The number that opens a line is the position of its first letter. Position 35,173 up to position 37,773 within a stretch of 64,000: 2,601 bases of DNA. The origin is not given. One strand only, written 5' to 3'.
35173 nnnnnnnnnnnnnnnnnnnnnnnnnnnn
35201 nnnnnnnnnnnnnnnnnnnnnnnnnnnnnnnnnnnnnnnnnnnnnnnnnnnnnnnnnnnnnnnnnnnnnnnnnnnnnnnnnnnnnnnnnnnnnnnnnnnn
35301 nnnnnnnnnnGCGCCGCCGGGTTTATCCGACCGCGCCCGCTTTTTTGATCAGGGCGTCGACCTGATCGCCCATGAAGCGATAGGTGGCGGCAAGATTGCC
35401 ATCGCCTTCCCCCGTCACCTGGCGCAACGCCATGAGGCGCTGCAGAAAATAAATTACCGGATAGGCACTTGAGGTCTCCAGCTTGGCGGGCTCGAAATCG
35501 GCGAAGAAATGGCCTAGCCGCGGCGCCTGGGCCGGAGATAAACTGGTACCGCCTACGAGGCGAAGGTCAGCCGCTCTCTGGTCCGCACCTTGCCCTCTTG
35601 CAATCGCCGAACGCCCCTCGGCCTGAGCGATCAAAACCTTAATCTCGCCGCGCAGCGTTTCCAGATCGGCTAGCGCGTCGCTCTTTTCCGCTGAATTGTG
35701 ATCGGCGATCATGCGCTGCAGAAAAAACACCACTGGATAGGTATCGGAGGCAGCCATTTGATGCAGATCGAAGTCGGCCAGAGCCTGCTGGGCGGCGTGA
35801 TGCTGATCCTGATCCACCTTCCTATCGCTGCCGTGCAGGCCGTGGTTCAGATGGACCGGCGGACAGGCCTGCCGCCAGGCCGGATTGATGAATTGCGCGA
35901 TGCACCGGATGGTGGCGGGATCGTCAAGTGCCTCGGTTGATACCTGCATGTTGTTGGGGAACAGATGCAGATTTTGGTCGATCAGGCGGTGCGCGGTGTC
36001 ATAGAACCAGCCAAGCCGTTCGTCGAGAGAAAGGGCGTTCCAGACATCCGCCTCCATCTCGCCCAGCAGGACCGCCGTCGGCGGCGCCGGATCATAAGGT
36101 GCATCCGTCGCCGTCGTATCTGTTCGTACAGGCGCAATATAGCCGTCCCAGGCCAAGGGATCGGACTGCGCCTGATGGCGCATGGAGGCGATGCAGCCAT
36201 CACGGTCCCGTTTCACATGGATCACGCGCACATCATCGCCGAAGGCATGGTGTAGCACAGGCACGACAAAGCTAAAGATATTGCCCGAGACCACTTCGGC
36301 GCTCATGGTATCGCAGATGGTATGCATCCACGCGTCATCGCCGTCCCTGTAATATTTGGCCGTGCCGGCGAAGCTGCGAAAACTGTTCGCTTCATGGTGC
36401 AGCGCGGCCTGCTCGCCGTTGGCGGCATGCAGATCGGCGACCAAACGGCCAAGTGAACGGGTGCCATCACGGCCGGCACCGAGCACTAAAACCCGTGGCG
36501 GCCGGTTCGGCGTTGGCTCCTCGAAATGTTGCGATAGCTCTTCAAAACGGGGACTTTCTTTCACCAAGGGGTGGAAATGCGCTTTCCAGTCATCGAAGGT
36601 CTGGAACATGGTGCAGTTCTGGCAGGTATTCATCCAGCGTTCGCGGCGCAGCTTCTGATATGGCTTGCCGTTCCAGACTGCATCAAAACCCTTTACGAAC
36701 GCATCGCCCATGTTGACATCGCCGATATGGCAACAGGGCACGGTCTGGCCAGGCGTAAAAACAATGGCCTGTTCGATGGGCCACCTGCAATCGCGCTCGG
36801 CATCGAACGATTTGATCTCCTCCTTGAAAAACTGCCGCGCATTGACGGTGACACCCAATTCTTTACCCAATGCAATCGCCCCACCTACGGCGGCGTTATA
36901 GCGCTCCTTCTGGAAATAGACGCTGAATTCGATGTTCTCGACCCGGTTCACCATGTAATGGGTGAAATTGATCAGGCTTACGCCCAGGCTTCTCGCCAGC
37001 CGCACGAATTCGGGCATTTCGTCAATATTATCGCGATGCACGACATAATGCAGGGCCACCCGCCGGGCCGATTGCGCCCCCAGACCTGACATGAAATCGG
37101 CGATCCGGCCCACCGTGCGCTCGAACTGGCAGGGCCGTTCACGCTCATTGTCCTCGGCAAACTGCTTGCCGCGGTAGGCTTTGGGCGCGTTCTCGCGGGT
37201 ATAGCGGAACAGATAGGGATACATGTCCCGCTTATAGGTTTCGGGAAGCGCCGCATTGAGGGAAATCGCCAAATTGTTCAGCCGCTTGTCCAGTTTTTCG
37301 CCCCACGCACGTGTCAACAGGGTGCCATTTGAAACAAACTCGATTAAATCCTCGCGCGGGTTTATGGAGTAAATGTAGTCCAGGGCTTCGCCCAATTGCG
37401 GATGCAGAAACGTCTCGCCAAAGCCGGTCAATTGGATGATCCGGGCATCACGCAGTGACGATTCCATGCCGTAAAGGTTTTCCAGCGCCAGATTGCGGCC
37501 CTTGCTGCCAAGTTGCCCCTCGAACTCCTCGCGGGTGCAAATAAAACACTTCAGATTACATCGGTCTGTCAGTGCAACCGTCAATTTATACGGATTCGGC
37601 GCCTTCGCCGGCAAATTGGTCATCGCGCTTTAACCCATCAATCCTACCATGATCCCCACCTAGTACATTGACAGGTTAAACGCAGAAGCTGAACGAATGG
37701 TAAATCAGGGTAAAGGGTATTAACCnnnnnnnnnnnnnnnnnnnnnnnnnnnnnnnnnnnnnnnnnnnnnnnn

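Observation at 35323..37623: Radical SAM/SPASM-like enzyme fused to a sulfotransferase-like domain and a duplicated C-terminal module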

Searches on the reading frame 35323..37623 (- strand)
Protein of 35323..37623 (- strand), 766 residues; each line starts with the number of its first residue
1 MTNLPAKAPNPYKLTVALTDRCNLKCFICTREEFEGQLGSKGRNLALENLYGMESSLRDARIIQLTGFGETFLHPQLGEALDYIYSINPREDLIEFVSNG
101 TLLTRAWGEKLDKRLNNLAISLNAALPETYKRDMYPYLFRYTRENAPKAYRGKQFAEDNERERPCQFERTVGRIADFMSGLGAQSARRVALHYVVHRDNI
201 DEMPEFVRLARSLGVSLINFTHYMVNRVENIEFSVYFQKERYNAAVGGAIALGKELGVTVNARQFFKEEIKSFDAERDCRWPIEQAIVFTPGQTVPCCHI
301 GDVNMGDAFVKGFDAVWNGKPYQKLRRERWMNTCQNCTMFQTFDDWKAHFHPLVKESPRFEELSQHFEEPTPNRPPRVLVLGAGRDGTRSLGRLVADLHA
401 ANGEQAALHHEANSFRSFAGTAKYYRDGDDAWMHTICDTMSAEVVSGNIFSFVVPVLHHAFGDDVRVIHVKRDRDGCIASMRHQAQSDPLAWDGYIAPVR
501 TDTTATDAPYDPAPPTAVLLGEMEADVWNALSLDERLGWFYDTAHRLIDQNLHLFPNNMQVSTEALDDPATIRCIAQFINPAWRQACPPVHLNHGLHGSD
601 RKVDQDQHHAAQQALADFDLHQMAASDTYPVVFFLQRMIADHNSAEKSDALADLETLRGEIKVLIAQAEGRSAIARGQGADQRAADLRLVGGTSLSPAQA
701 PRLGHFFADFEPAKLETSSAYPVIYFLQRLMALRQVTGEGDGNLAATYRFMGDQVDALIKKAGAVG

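Call 5: search_protein_families(library=pfam, proteins=[window:35323-37623:-], max_evalue=1)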
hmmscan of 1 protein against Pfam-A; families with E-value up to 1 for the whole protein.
window:35323-37623:- (766 aa): 4 families
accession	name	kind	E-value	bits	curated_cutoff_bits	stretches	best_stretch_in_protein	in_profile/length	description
PF13186.11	SPASM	-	2.1e-09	38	21.5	1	279-338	1-67/67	Iron-sulfur cluster-binding domain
PF04055.27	Radical_SAM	-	3.2e-07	31.1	29.5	1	18-145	3-132/166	Radical SAM superfamily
PF17784.7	Sulfotransfer_4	-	0.00087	19.6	22.8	1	377-488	1-114/215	Sulfotransferase domain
PF15943.11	YdaS_toxin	-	0.046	14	30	1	245-287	7-47/65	Bacterial toxin YdaS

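Call 6: search_protein_families(library=ncbifam, proteins=[window:35323-37623:-], max_evalue=1)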
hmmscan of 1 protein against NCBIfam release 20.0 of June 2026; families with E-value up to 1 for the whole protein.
window:35323-37623:- (766 aa): 22 families
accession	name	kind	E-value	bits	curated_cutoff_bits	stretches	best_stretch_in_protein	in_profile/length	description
TIGR04311.1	rSAM_Geo_metal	subfamily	9.5e-20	71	400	2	11-131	2-121/423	radical SAM/SPASM family putative metalloenzyme maturase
TIGR04317.1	W_rSAM_matur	equivalog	1.7e-19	70.1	380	2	12-134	4-121/349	tungsten cofactor oxidoreductase radical SAM maturase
TIGR02666.1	moaA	equivalog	1.1e-11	44.3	284.05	1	13-131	11-131/336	GTP 3',8-cyclase MoaA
TIGR02668.1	moaA_archaeal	equivalog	3e-07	29.7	325.25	1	13-131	11-125/303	GTP 3',8-cyclase MoaA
NF001199.0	PRK00164.2-1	equivalog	4.3e-07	29.4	231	1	14-131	14-127/308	GTP 3',8-cyclase MoaA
NF038283.1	viperin_w_prok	equivalog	1.7e-06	27.4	180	1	18-129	8-121/281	viperin family antiviral radical SAM protein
TIGR04055.1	rSAM_NirJ2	equivalog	3.6e-06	26.8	500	2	191-339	142-296/326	putative heme d1 biosynthesis radical SAM protein NirJ2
TIGR04250.1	SCM_rSAM_ScmE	equivalog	7.9e-06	25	400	2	11-131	2-119/358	SynChlorMet cassette radical SAM/SPASM protein ScmE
TIGR03962.1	mycofact_rSAM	equivalog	1e-05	24.9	265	1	11-129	11-124/339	mycofactocin radical SAM maturase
NF012164.0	AlbA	equivalog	2.2e-05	23.1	850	1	7-109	108-204/442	subtilosin maturase AlbA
TIGR03961.1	rSAM_PTO1314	hypoth_equivalog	3.5e-05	23.3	306.05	1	154-326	128-293/332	PTO1314 family radical SAM protein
NF033640.1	N_Twi_rSAM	subfamily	6e-05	22.3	170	2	279-338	5-70/398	twitch domain-containing radical SAM protein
TIGR04251.1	SCM_rSAM_ScmF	equivalog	6.2e-05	22.5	400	1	16-125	8-116/353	SynChlorMet cassette radical SAM/SPASM protein ScmF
TIGR04038.1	tatD_link_rSAM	subfamily_domain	9e-05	22.3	129.7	1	14-136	10-136/192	TatD family nuclease-associated radical SAM protein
NF050035.1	rSAM_WgK_link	exception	0.00011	21.4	650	1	9-129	6-123/367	radical SAM/SPASM peptide maturase WgkB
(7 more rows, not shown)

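Call 9: find_homologous_proteins(query=window:35323-37623:-)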
Query window:35323-37623:- (766 aa): 48 proteins with E <= 0.001 among 8000 candidates.
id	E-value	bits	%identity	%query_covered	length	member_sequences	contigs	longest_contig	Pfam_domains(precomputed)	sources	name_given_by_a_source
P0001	0.0e+0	1550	85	100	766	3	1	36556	PF13186.12,PF04055.28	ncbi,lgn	-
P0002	0.0e+0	1467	81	100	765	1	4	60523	PF13186.12,PF04055.28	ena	-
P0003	0.0e+0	1441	80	100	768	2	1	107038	PF13186.12,PF04055.28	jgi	jgi:MoaA/NifB/PqqE/SkfB family radical SAM enzyme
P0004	0.0e+0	1416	77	100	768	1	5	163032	PF13186.12,PF04055.28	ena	-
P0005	0.0e+0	1329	79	92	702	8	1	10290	PF13186.12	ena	-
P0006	0.0e+0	1266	70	100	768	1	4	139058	PF13186.12,PF04055.28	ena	-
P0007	0.0e+0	1228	68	100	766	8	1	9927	PF13186.12,PF04055.28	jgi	-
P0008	0.0e+0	1083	79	77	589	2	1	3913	PF13186.12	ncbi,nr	ncbi:MAG: SPASM domain-containing protein [Alphaproteobacteria bacterium]|nr:SPASM domain-containing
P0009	0.0e+0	1071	69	85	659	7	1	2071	PF13186.12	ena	-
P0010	1.2e-296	1004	58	99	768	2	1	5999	PF13186.12,PF04055.28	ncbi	-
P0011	8.0e-291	985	56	99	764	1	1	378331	PF13186.12,PF04055.28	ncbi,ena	-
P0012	1.4e-288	977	57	98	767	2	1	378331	PF13186.12,PF04055.28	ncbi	-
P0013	4.4e-256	870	51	99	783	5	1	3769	PF13186.12,PF04055.28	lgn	-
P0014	4.8e-227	774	48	98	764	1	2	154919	PF13186.12,PF04055.28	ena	-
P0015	1.7e-223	762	57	73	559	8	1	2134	PF13186.12,PF04055.28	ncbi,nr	ncbi:MAG: radical SAM protein, partial [Rhodospirillaceae bacterium]|nr:radical SAM protein [Rhodosp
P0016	1.8e-222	759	47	98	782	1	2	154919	PF13186.12,PF04055.28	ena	-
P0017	3.2e-222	758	47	98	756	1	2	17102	PF13186.12,PF04055.28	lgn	-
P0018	4.7e-220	751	45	98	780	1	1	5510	PF13186.12,PF04055.28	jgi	jgi:MoaA/NifB/PqqE/SkfB family radical SAM enzyme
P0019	1.7e-216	739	46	99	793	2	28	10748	PF13186.12,PF04055.28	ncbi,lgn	-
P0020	4.3e-213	728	45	99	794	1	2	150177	PF13186.12,PF04055.28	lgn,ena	-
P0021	7.6e-212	724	44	98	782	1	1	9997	PF13186.12,PF04055.28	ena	-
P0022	3.4e-177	609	39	98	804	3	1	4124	PF13186.12,PF04055.28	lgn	-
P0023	2.3e-168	580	40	94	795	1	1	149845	PF13186.12,PF04055.28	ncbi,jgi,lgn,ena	jgi:MoaA/NifB/PqqE/SkfB family radical SAM enzyme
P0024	2.6e-165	570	38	99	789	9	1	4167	PF13186.12,PF04055.28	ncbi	-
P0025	2.4e-162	560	39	98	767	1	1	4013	PF13186.12,PF04055.28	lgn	-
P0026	5.7e-162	559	38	94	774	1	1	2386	PF13186.12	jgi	jgi:MoaA/NifB/PqqE/SkfB family radical SAM enzyme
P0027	1.7e-161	557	39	94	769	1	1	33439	PF13186.12,PF04055.28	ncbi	-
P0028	2.0e-161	557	39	94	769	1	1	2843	PF13186.12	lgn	-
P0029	5.2e-156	539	39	94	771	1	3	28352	PF13186.12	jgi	jgi:MoaA/NifB/PqqE/SkfB family radical SAM enzyme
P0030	5.1e-155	536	42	81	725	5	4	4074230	PF13186.12,PF04055.28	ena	-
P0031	7.8e-155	535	39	95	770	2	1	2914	PF13186.12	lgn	-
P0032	3.2e-152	527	37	98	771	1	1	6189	PF13186.12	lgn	-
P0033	1.8e-132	461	41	72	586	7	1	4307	PF13186.12,PF04055.28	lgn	-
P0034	3.3e-91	325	44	48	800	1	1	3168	PF13186.12,PF04055.28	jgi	jgi:MoaA/NifB/PqqE/SkfB family radical SAM enzyme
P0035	1.9e-88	316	44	47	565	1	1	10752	PF13186.12,PF04055.28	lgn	-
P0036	1.2e-86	310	43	48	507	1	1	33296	PF13186.12,PF04055.28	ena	-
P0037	2.3e-83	299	44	46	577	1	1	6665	PF13186.12,PF04055.28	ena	-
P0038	3.3e-79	285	42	47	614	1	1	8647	PF13186.12,PF04055.28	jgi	jgi:MoaA/NifB/PqqE/SkfB family radical SAM enzyme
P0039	3.7e-77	278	39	46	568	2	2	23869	PF13186.12,PF04055.28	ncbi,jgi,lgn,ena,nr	ncbi:MAG TPA: radical SAM protein [bacterium]|nr:radical SAM protein [bacterium]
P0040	5.8e-74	268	39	48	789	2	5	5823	PF13186.12,PF04055.28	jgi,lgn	jgi:molybdenum cofactor biosynthesis enzyme MoaA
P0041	1.9e-57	213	32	47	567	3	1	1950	PF13186.12,PF04055.28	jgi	jgi:MoaA/NifB/PqqE/SkfB family radical SAM enzyme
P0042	1.0e-56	211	35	45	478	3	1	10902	PF13186.12,PF04055.28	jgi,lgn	jgi:MoaA/NifB/PqqE/SkfB family radical SAM enzyme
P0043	7.4e-55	205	32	47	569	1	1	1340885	PF13186.12,PF04055.28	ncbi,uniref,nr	ncbi:radical SAM protein [Polynucleobacter paneuropaeus]|uniref:radical SAM protein n=1 Tax=Polynucl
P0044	2.4e-54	203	33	47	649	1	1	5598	PF04055.28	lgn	-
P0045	3.1e-46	176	36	36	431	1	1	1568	PF04055.28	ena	-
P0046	8.4e-21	92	28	43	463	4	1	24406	PF13186.12,PF04055.28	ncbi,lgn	-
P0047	5.8e-8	50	24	42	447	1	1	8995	PF13186.12,PF04055.28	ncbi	-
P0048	1.2e-6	45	30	27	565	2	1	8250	PF04055.28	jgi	jgi:hypothetical protein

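Call 13: find_encoding_contigs(protein=P0011, flank=10000, max_places=2)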
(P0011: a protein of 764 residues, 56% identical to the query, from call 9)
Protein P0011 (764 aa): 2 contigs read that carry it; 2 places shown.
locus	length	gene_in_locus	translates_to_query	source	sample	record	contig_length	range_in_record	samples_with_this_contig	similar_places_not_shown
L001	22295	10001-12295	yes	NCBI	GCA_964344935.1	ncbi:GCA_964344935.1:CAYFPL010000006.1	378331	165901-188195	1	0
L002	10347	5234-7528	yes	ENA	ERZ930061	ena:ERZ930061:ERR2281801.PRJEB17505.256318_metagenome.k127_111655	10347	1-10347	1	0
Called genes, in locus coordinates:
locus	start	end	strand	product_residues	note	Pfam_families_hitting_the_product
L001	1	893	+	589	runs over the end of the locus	PF05496:RuvB_N (faint), PF13177:DNA_pol3_delta2, PF13401:AAA_22 (faint), PF00004:AAA, PF22608:DNAX_ATPase_lid, PF12169:DNA_pol3_gamma3, PF12362:DUF3646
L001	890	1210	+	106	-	PF02575:YbaB_DNA_bd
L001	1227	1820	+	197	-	PF21176:RecR_HhH, PF02132:RecR_ZnF (weak), PF01751:Toprim, PF13662:Toprim_4, PF21175:RecR_C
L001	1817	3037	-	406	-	PF06609:TRI12 (weak), PF00083:Sugar_tr, PF07690:MFS_1, PF12832:MFS_1_like (weak)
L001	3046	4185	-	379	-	PF06441:EHN, PF00561:Abhydrolase_1, PF12697:Abhydrolase_6 (weak)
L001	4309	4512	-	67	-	-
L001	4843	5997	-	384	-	PF07889:DUF1664 (faint), PF02646:RmuC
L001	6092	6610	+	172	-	PF01327:Pep_deformylase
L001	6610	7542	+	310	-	PF00551:Formyl_trans_N, PF02911:Formyl_trans_C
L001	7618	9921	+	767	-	PF04055:Radical_SAM (faint), PF13186:SPASM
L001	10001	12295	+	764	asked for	PF04055:Radical_SAM, PF13186:SPASM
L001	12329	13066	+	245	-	-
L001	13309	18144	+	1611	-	PF21075:GDH_ACT1, PF21073:GDH_HM1, PF21076:GDH_ACT2, PF21079:GDH_HM2, PF21077:GDH_ACT3, PF21078:GDH_HM3, PF05088:Bac_GDH_CD, PF21074:GDH_C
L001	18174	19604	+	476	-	PF07690:MFS_1, PF13347:MFS_2, PF11700:ATG22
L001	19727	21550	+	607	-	PF00496:SBP_bac_5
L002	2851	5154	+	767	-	PF04055:Radical_SAM (faint), PF13186:SPASM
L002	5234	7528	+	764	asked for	PF04055:Radical_SAM, PF13186:SPASM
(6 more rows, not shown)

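Call 14: find_encoding_contigs(protein=P0014, flank=10000, max_places=2)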
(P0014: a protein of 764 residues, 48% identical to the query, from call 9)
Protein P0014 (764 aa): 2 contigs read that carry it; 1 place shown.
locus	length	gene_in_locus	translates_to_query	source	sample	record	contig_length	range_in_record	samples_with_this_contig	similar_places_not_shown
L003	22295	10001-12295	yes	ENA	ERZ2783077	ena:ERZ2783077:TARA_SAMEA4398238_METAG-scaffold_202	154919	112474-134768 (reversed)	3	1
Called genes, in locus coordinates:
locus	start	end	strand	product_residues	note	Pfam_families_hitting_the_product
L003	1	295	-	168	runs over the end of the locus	PF02556:SecB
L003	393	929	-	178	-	PF04186:FxsA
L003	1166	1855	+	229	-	PF04280:Tim44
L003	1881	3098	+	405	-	PF03562:MltA, PF06725:3D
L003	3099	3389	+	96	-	-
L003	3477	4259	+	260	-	PF02754:CCG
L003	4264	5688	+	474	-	PF02589:LUD_dom, PF13187:Fer4_9 (faint), PF00037:Fer4 (faint), PF13183:Fer4_8, PF13237:Fer4_10 (faint), PF12838:Fer4_7 (weak), PF13534:Fer4_17 (faint), PF11870:LutB_C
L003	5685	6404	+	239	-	PF02589:LUD_dom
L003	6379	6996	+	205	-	PF01713:Smr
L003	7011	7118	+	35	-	-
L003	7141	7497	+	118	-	PF13560:HTH_31, PF01381:HTH_3, PF12844:HTH_19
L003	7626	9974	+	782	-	PF04055:Radical_SAM (weak), PF13186:SPASM (weak)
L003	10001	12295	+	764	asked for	PF04055:Radical_SAM, PF13186:SPASM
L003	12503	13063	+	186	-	PF00213:OSCP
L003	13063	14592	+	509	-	PF02874:ATP-synt_ab_N, PF00006:ATP-synt_ab, PF00306:ATP-synt_ab_C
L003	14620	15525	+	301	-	PF00231:ATP-synt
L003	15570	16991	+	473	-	PF02874:ATP-synt_ab_N, PF00006:ATP-synt_ab, PF22919:ATP-synt_VA_C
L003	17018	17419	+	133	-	PF02823:ATP-synt_DE_N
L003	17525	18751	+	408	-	PF00266:Aminotran_5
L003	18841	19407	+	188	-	-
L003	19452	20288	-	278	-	PF02678:Pirin, PF05726:Pirin_C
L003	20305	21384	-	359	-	PF01370:Epimerase, PF22917:PRISE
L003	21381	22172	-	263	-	PF00561:Abhydrolase_1, PF00975:Thioesterase (weak), PF12146:Hydrolase_4, PF12697:Abhydrolase_6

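Call 15: find_encoding_contigs(protein=P0023, flank=10000, max_places=2)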
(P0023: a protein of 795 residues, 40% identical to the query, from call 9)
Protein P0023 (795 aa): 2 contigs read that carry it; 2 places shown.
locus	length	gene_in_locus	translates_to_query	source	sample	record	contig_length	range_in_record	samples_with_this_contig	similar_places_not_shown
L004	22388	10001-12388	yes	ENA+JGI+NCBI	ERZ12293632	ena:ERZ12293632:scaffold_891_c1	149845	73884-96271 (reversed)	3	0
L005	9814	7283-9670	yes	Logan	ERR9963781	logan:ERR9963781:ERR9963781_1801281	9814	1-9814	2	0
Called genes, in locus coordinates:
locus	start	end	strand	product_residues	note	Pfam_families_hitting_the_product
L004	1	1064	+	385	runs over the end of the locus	PF05222:AlaDh_PNT_N, PF01262:AlaDh_PNT_C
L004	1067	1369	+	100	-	PF12769:PNTB_4TM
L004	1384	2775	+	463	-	PF02233:PNTB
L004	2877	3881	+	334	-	-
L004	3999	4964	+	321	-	-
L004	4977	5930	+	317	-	-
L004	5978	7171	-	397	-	-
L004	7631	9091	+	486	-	PF04055:Radical_SAM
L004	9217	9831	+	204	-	PF25084:LbH_EIF2B (faint), PF00132:Hexapep, PF14602:Hexapep_2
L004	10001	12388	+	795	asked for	PF04055:Radical_SAM (faint), PF13186:SPASM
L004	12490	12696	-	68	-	PF01165:Ribosomal_S21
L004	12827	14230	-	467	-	PF01244:Peptidase_M19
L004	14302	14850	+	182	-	PF01327:Pep_deformylase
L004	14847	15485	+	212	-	PF08511:COQ9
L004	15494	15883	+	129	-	PF08883:DOPA_dioxygen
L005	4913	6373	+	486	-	PF04055:Radical_SAM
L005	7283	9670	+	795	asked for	PF04055:Radical_SAM (faint), PF13186:SPASM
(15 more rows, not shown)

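Call 16: find_encoding_contigs(protein=P0030, flank=10000, max_places=2)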
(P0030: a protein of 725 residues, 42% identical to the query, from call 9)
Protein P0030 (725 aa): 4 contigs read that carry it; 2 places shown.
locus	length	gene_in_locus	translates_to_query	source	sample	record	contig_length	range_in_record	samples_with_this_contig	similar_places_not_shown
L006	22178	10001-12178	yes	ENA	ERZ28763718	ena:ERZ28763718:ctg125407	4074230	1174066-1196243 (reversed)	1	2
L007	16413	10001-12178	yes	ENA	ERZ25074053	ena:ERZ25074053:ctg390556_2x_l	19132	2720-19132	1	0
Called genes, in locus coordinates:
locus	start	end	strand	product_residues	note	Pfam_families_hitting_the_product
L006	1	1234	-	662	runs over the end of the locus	PF00676:E1_dh, PF02775:TPP_enzyme_C (weak), PF02779:Transket_pyr, PF02780:Transketolase_C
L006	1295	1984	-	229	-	PF09365:DUF2461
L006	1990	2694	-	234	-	PF08220:HTH_DeoR (weak), PF08279:HTH_11, PF19187:HTH_PafC (faint), PF13280:WYL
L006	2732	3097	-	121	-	PF22677:Ble-like_N (weak), PF00903:Glyoxalase, PF18029:Glyoxalase_6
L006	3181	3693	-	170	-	PF04993:TfoX_N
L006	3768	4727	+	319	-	PF00491:Arginase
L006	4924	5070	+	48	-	-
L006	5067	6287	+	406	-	PF13469:Sulfotransfer_3 (weak)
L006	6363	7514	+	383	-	PF13489:Methyltransf_23, PF13847:Methyltransf_31, PF08241:Methyltransf_11, PF08242:Methyltransf_12 (weak), PF13649:Methyltransf_25 (weak)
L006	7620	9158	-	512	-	PF20042:DUF6444, PF03050:DDE_Tnp_IS66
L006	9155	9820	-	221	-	-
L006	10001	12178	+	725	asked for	PF04055:Radical_SAM (faint), PF13186:SPASM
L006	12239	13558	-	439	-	PF13472:Lipase_GDSL_2 (faint)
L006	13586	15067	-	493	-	PF02543:Carbam_trans_N, PF00814:TsaD (weak), PF16861:Carbam_trans_C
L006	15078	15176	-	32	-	-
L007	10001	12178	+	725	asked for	PF04055:Radical_SAM (faint), PF13186:SPASM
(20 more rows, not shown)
